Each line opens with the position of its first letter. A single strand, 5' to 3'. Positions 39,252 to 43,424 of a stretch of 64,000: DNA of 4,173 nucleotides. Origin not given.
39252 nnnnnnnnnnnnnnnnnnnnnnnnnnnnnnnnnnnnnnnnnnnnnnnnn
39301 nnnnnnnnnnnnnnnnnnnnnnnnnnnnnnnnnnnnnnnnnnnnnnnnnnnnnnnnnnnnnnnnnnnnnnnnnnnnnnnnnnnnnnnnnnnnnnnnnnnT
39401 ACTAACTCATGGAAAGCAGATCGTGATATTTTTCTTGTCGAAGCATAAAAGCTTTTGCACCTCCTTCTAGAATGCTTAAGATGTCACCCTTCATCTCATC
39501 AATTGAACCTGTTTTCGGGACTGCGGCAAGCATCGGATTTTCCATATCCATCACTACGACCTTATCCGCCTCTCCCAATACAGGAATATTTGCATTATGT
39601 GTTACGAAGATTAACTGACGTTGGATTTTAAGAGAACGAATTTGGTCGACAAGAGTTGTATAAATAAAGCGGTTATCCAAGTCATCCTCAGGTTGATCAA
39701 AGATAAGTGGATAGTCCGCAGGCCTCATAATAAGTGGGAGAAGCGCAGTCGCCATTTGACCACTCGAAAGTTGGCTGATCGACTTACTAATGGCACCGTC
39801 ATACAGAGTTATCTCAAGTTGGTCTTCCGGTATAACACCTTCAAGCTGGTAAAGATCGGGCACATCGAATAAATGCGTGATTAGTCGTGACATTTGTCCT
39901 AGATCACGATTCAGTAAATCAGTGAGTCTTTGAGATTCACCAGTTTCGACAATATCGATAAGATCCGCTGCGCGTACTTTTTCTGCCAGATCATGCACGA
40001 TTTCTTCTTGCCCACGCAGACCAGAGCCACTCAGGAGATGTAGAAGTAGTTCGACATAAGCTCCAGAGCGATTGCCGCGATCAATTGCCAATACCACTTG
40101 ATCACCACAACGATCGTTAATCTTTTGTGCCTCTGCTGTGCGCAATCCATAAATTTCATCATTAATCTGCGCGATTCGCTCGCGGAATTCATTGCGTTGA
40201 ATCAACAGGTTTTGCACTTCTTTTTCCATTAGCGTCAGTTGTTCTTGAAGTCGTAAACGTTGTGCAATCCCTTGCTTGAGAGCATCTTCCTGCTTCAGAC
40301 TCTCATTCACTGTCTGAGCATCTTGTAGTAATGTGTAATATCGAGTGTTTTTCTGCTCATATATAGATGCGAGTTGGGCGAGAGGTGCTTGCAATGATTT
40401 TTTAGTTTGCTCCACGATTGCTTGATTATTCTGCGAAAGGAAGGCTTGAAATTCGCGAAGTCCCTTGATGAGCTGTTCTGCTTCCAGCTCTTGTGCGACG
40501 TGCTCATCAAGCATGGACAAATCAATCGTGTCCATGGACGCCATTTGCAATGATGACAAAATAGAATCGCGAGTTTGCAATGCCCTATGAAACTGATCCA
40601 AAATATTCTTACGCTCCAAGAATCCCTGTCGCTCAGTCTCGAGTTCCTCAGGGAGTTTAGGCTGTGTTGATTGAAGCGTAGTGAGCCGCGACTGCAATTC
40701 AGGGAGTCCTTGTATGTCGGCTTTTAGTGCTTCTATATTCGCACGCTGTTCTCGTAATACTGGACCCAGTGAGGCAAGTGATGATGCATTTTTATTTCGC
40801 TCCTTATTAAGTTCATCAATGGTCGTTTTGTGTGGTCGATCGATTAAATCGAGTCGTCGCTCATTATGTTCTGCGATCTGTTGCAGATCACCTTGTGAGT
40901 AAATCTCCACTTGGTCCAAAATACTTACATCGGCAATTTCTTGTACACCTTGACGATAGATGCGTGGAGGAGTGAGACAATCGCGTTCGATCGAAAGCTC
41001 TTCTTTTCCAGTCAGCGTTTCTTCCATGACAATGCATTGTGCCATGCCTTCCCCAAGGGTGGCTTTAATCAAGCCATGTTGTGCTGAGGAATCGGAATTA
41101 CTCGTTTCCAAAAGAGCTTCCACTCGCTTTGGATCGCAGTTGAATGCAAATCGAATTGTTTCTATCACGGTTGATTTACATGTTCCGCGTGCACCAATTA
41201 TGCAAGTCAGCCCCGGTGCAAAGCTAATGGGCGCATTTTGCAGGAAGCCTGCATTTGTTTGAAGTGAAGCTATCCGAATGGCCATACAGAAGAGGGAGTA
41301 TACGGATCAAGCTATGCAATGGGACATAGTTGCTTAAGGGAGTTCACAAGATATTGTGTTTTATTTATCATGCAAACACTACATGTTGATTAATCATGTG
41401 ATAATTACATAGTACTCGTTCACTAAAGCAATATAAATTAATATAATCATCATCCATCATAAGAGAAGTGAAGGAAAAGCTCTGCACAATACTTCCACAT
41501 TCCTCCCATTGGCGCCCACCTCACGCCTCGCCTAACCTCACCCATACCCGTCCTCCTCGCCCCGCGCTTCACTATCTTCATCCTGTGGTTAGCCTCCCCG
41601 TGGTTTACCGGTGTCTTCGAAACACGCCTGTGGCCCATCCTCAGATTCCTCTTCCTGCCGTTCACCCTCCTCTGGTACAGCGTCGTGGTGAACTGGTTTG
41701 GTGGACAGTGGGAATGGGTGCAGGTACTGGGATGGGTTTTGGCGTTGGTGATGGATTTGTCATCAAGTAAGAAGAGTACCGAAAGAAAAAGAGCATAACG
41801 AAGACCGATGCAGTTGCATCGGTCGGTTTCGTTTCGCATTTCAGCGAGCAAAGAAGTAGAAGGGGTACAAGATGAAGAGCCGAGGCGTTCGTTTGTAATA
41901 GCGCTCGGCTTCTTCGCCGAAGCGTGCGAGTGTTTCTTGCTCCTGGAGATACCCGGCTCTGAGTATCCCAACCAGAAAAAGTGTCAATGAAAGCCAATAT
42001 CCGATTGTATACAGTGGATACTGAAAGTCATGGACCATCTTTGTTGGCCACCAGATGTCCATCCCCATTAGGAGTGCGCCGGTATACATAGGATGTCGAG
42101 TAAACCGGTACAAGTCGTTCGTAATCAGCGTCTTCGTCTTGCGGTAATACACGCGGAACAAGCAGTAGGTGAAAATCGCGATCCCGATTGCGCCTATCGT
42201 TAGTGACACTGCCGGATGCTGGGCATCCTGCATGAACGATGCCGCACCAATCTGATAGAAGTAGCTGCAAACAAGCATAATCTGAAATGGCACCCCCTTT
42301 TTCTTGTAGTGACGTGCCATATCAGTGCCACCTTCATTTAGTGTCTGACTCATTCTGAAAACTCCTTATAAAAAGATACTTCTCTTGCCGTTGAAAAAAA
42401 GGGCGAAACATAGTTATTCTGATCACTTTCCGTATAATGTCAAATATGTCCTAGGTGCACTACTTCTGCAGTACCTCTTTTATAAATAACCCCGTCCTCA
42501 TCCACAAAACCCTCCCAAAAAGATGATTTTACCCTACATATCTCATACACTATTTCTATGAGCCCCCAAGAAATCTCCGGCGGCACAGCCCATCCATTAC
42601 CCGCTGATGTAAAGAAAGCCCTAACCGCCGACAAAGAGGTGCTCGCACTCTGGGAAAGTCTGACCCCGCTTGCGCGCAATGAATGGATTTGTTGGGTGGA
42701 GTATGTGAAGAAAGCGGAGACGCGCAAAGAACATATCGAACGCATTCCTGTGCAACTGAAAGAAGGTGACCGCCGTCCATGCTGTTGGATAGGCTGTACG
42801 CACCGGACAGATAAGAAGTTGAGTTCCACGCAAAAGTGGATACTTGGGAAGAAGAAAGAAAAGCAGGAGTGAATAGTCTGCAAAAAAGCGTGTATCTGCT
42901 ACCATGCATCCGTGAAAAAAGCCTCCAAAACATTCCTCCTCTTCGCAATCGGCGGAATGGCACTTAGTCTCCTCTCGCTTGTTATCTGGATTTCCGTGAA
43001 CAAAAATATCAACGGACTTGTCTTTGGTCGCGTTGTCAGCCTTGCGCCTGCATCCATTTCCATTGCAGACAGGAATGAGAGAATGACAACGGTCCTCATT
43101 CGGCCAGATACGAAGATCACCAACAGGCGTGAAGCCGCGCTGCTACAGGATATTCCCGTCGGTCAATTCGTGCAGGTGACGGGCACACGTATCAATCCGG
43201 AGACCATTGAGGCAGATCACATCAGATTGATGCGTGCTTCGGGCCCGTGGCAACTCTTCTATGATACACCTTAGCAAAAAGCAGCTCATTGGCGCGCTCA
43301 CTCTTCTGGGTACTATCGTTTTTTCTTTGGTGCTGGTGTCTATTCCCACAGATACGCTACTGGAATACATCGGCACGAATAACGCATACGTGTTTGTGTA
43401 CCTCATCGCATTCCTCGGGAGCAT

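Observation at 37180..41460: Low-GC two-gene island: coiled-coil SMC/ABC-type ATPase coupled to a kinase-fold protein (candidate undescribed defence-like system)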

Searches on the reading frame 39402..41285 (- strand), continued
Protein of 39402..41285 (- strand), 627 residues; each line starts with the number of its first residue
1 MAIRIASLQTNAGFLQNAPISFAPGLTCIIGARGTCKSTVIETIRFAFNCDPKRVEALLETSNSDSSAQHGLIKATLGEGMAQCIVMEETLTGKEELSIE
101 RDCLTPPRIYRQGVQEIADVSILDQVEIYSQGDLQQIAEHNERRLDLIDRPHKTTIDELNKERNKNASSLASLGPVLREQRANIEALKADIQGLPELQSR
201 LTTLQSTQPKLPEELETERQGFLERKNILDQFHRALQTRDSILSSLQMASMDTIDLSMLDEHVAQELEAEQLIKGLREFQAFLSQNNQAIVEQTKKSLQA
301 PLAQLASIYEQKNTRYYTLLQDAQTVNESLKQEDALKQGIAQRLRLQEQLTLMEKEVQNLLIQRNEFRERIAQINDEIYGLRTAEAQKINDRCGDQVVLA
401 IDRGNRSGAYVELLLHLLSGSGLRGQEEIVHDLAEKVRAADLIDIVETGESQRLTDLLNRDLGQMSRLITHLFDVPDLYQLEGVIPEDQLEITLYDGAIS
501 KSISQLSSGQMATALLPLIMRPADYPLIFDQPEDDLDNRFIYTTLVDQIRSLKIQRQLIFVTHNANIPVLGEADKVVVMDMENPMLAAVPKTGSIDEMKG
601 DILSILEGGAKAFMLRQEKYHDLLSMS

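Call 62: search_protein_families(library=pfam, proteins=[L018:9152-11866:+, L018:11882-13105:+, L032:9173-11860:+, L032:11872-13098:+, L024:9059-11863:+, L020:11893-13065:+, L007:13866-15080:+, L012:8217-9992:+, L006:13891-17769:-], max_evalue=0.001)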
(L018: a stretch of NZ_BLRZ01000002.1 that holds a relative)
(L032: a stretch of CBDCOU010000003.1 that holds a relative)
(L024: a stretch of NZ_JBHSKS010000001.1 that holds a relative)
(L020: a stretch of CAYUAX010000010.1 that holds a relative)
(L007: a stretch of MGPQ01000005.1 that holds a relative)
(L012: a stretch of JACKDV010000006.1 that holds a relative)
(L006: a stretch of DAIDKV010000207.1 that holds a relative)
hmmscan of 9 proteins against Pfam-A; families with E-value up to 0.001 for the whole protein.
L018:9152-11866:+ (905 aa): 4 families
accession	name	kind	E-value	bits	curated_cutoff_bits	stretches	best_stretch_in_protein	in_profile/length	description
PF02463.25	SMC_N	-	7.7e-10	39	40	1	297-346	17-66/220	RecF/RecN/SMC N terminal domain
PF13304.12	AAA_21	-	3.4e-08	34.3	27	1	782-847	234-302/304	AAA domain, putative AbiEii toxin, Type IV TA system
PF02811.25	PHP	-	8.9e-07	29.8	26.4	1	55-170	19-129/164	PHP domain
PF13175.12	AAA_15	-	0.00032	20.9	32.1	0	296-624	15-276/374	AAA ATPase domain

L018:11882-13105:+ (408 aa): 2 families
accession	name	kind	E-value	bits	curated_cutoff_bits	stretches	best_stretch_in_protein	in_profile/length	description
PF13749.12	HATPase_c_4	-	4.4e-21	75.1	26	1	309-396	1-89/89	Putative ATP-dependent DNA helicase recG C-terminal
PF04326.19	SLFN_AlbA_2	-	1e-18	68.4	25.3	1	14-125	1-117/118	Schlafen, AlbA_2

L032:9173-11860:+ (896 aa): 4 families
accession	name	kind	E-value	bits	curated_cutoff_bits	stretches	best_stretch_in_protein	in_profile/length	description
PF13304.12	AAA_21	-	5.7e-13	50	27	1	769-834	234-302/304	AAA domain, putative AbiEii toxin, Type IV TA system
PF02463.25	SMC_N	-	1.2e-07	31.9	40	0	290-322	18-50/220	RecF/RecN/SMC N terminal domain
PF13476.12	AAA_23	-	5.3e-07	30.9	27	1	292-511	15-199/201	AAA domain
PF02811.25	PHP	-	0.00058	20.7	26.4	0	46-101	16-75/164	PHP domain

L032:11872-13098:+ (409 aa): 2 families
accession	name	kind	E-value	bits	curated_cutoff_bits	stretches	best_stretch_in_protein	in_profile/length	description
PF13749.12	HATPase_c_4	-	6.1e-19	68.3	26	1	317-404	1-89/89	Putative ATP-dependent DNA helicase recG C-terminal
PF04326.19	SLFN_AlbA_2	-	2.4e-12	47.9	25.3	1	14-114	1-102/118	Schlafen, AlbA_2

L024:9059-11863:+ (935 aa): 4 families
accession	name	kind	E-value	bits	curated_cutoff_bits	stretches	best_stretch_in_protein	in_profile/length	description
PF02811.25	PHP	-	7.4e-09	36.6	26.4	1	16-97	1-71/164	PHP domain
PF13304.12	AAA_21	-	3.5e-07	31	27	1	624-877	32-302/304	AAA domain, putative AbiEii toxin, Type IV TA system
PF02463.25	SMC_N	-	8.8e-06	25.7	40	0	311-341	16-46/220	RecF/RecN/SMC N terminal domain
PF13175.12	AAA_15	-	6.4e-05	23.2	32.1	1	314-556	18-266/374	AAA ATPase domain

L020:11893-13065:+ (391 aa): 4 families
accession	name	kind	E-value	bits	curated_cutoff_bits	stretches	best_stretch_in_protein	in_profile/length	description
PF13304.12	AAA_21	-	6.2e-38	132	27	1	30-337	1-302/304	AAA domain, putative AbiEii toxin, Type IV TA system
PF13175.12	AAA_15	-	3.3e-15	57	32.1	2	215-337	244-373/374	AAA ATPase domain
PF02463.25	SMC_N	-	4.4e-11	43.1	40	1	6-343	1-206/220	RecF/RecN/SMC N terminal domain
PF11398.14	DUF2813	-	0.00016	21.6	21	0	5-53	1-47/372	Protein of unknown function (DUF2813)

L007:13866-15080:+ (405 aa): 1 family
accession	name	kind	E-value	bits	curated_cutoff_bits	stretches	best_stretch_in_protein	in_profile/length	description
PF14355.11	Abi_C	-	3.4e-14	53.1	24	1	324-392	3-81/83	Abortive infection C-terminus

L012:8217-9992:+ (592 aa): 1 family
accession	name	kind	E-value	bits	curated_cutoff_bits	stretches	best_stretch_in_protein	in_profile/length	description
PF02585.22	PIG-L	-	6.2e-10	40.1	28.2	1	309-433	2-125/129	GlcNAc-PI de-N-acetylase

L006:13891-17769:- (1292 aa): 5 families
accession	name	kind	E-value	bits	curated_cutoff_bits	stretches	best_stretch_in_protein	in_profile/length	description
PF20698.3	PIN-TPR-GreABC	-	3.7e-11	43.9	27.8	1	987-1127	1-137/138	PIN domain associated with the TPR-GreAB-C-PIN system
PF07719.23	TPR_2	-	1.2e-06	28.6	27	0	447-475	3-31/34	Tetratricopeptide repeat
PF13428.12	TPR_14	-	1.6e-06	28.7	23.5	0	446-486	2-43/44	Tetratricopeptide repeat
PF00515.34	TPR_1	-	0.00022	21.3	27.8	0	386-400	16-30/34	Tetratricopeptide repeat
PF13414.12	TPR_11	-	0.00041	20.4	26.8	0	455-475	4-24/42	TPR repeat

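Call 63: search_solved_structures(query=A2, max_evalue=0.01)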
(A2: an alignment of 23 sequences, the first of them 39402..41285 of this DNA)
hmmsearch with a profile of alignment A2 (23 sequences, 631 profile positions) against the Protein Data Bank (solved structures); distinct sequences matched with E-value up to 0.01: 12.
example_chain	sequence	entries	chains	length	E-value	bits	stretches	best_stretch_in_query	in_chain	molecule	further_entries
6zz6_B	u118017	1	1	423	6.5e-07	31.5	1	21-286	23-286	Structural maintenance of chromosomes protein 3,Structural maintenance of chromosomes prot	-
5xg3_A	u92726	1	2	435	1.7e-06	30.1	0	13-53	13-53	Chromosome partition protein Smc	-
5h68_A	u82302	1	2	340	2.9e-06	29.3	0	13-52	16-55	Chromosome partition protein Smc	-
8qae_A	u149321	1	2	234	3e-06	29.3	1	153-324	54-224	sc-apCC-6-SLLA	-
3zgx_A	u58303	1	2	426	3.7e-06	29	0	13-53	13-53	CHROMOSOME PARTITION PROTEIN SMC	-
7p7q_0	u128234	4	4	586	5.6e-05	25.1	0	499-543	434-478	ARE-ABC-F family resistance factor PoxtA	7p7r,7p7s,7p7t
4tko_B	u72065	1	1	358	0.00078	21.3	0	158-223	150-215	EmrA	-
8v46_A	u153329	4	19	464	0.0022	19.8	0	19-104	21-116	AriA antitoxin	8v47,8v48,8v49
5xns_A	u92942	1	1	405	0.0031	19.3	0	17-49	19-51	Chromosome partition protein Smc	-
1e69_A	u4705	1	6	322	0.0034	19.2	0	14-54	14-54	CHROMOSOME SEGREGATION SMC PROTEIN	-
7ogt_B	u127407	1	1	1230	0.0055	18.5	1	21-364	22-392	Structural maintenance of chromosomes protein 3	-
4i99_A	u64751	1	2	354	0.0098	17.7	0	17-49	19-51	Chromosome partition protein Smc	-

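Call 85: search_protein_families(library=pfam, proteins=[P0025, P0031, P0011, P0015], max_evalue=0.001)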
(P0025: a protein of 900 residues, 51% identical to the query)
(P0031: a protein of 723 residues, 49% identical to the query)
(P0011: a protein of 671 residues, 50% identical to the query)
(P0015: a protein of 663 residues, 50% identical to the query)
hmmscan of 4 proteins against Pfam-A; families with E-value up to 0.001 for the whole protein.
P0025 (900 aa): 2 families
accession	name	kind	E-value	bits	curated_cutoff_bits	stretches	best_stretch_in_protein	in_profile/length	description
PF13304.12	AAA_21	-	1.4e-09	38.9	27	1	713-842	166-302/304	AAA domain, putative AbiEii toxin, Type IV TA system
PF02463.25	SMC_N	-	9.2e-08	32.2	40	1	293-857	20-214/220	RecF/RecN/SMC N terminal domain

P0031 (723 aa): 3 families
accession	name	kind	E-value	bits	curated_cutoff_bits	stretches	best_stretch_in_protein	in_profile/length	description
PF02463.25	SMC_N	-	2.2e-09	37.5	40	1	391-678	68-213/220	RecF/RecN/SMC N terminal domain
PF13304.12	AAA_21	-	1.7e-08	35.4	27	1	593-664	228-302/304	AAA domain, putative AbiEii toxin, Type IV TA system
PF13476.12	AAA_23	-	0.00023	22.3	27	1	105-139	10-43/201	AAA domain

P0011 (671 aa): 3 families
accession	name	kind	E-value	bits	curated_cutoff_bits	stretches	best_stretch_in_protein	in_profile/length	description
PF13304.12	AAA_21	-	5.5e-10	40.2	27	1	468-613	166-302/304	AAA domain, putative AbiEii toxin, Type IV TA system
PF02463.25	SMC_N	-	3.7e-09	36.8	40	0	335-628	70-214/220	RecF/RecN/SMC N terminal domain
PF13476.12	AAA_23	-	4.1e-06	28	27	1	51-259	7-177/201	AAA domain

P0015 (663 aa): 3 families
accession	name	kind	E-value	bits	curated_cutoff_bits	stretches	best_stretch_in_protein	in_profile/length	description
PF13304.12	AAA_21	-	1.5e-07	32.2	27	1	497-604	220-302/304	AAA domain, putative AbiEii toxin, Type IV TA system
PF02463.25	SMC_N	-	2e-07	31.1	40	1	49-618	18-213/220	RecF/RecN/SMC N terminal domain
PF25764.1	KIF21A_4th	-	0.00039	20.6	33.1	1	358-427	82-156/183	KIF21A-like domain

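Call 98: search_protein_families(library=padloc, proteins=[L009:6863-9745:+, L010:4693-9858:+, L079:3440-7291:+, L007:5301-8603:+, L012:5240-8389:+, L007:8626-9747:+, L015:6241-8583:-, L009:3590-6025:-, L008:4569-6593:+, L014:5864-7372:+], max_evalue=1e-8)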
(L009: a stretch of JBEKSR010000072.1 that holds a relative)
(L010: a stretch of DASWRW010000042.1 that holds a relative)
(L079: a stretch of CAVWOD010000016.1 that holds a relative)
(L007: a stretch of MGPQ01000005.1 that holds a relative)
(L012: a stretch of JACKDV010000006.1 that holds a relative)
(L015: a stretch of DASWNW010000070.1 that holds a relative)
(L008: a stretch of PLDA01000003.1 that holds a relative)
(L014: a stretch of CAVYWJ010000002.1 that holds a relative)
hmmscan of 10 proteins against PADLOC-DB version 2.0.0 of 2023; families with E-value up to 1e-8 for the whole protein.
L009:6863-9745:+ (961 aa): 0 families

L010:4693-9858:+ (1722 aa): 0 families

L079:3440-7291:+ (1284 aa): 0 families

L007:5301-8603:+ (1101 aa): 37 families (the best 25 are shown)
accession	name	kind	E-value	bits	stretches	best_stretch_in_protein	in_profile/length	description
PDLC03596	REase_MTase_IIG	-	8.9e-247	820.1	1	1-1091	1-1144/1148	Type IIG restriction enzyme-methyltransferase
PDLC03612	REase_MTase_IIG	-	1.3e-68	230.2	1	646-1091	777-1245/1247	Type IIG restriction enzyme-methyltransferase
PDLC03604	REase_MTase_IIG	-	5e-64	214.8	1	503-1062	385-963/1011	Type IIG restriction enzyme-methyltransferase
PDLC03601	REase_MTase_IIG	-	2.8e-62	208.9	3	206-428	217-416/1110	Type IIG restriction enzyme-methyltransferase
PDLC03335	MTase_II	-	4.9e-42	142.4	1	665-1035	186-572/607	Type II methyltransferase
PDLC03250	MTase_II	-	3.4e-39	133.2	1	663-1090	330-769/775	Type II methyltransferase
PDLC03609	REase_MTase_IIG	-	2.5e-36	122.9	1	658-1032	542-926/1066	Type IIG restriction enzyme-methyltransferase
PDLC02529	PglX|PglXI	-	3.8e-36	122.2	2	505-762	226-450/1189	PglX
PDLC03629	REase_MTase_IIG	-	4.1e-35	118.9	1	502-1058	430-989/1182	Type IIG restriction enzyme-methyltransferase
PDLC03245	MTase_II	-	2.1e-32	110.4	1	673-1080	158-576/577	Type II methyltransferase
PDLC03248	MTase_II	-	2.3e-32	110.4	2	663-790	76-205/521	Type II methyltransferase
PDLC02643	DrmMI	-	4.4e-28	95.7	2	505-614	599-725/1347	DrmMI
PDLC03226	MTase_II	-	1.6e-27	94.4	2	800-1080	295-573/579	Type II methyltransferase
PDLC03313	MTase_II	-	6.9e-26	88.9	1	670-1091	141-561/563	Type II methyltransferase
PDLC03628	REase_MTase_IIG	-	3.6e-25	86.2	1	184-422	152-363/1100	Type IIG restriction enzyme-methyltransferase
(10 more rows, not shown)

L012:5240-8389:+ (1050 aa): 0 families

L007:8626-9747:+ (374 aa): 0 families

L015:6241-8583:- (780 aa): 0 families

L009:3590-6025:- (811 aa): 0 families

L008:4569-6593:+ (675 aa): 4 families
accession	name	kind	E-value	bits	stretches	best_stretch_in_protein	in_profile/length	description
PDLC02209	QatA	-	2.8e-101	338.1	1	31-670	3-643/646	-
PDLC02210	QatA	-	7.4e-71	237.4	1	30-584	1-534/593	-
PDLC02361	PifA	-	1.1e-26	91.6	2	228-333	163-261/720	PifA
PDLC04959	PDC-S20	-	1.8e-20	71.9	1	229-331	166-264/464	-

L014:5864-7372:+ (503 aa): 0 families

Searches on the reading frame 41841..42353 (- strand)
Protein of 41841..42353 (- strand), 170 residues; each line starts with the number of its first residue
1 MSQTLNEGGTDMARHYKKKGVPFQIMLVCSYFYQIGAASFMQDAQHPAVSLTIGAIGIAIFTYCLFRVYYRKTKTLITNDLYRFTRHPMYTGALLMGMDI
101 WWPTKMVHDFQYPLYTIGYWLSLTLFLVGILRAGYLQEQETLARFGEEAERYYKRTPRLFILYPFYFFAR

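Call 28: search_protein_families(library=pfam, proteins=[window:41841-42353:-], max_evalue=0.01)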
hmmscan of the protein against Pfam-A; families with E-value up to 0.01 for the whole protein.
window:41841-42353:- (170 aa): 4 families
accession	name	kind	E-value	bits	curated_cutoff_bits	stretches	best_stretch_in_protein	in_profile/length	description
PF04140.19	ICMT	-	0.00062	20.6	24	1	66-95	25-54/95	Isoprenylcysteine carboxyl methyltransferase (ICMT) family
PF04191.18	PEMT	-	0.0015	19.4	25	1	61-97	27-63/105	Phospholipid methyltransferase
PF01222.22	ERG4_ERG24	-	0.0038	16.5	27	1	71-163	346-430/432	Ergosterol biosynthesis ERG4/ERG24 family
PF03595.22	SLAC1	-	0.0074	15.9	27.9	0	20-102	180-261/331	Voltage-dependent anion channel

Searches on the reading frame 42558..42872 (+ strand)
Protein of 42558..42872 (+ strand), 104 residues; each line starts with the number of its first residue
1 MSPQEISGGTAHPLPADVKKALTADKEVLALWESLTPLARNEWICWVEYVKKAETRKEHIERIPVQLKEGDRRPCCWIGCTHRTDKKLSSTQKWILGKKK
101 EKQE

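Call 28: search_protein_families(library=pfam, proteins=[window:42558-42872:+], max_evalue=0.01)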
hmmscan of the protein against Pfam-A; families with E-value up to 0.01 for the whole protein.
window:42558-42872:+ (104 aa): 1 family
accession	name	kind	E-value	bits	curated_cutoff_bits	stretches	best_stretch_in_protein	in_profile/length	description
PF13376.11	OmdA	-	3.9e-16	59.2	25.6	1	14-70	4-60/60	Bacteriocin-protection, YdeI or OmpD-Associated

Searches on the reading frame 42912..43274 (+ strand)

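Call 28: search_protein_families(library=pfam, proteins=[window:42912-43274:+], max_evalue=0.01)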
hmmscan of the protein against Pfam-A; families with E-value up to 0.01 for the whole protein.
window:42912-43274:+ (120 aa): 1 family
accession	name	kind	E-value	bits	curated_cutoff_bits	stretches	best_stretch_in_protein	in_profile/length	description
PF18914.6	DUF5666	-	0.00064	20.4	27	1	39-104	2-59/60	Domain of unknown function (DUF5666)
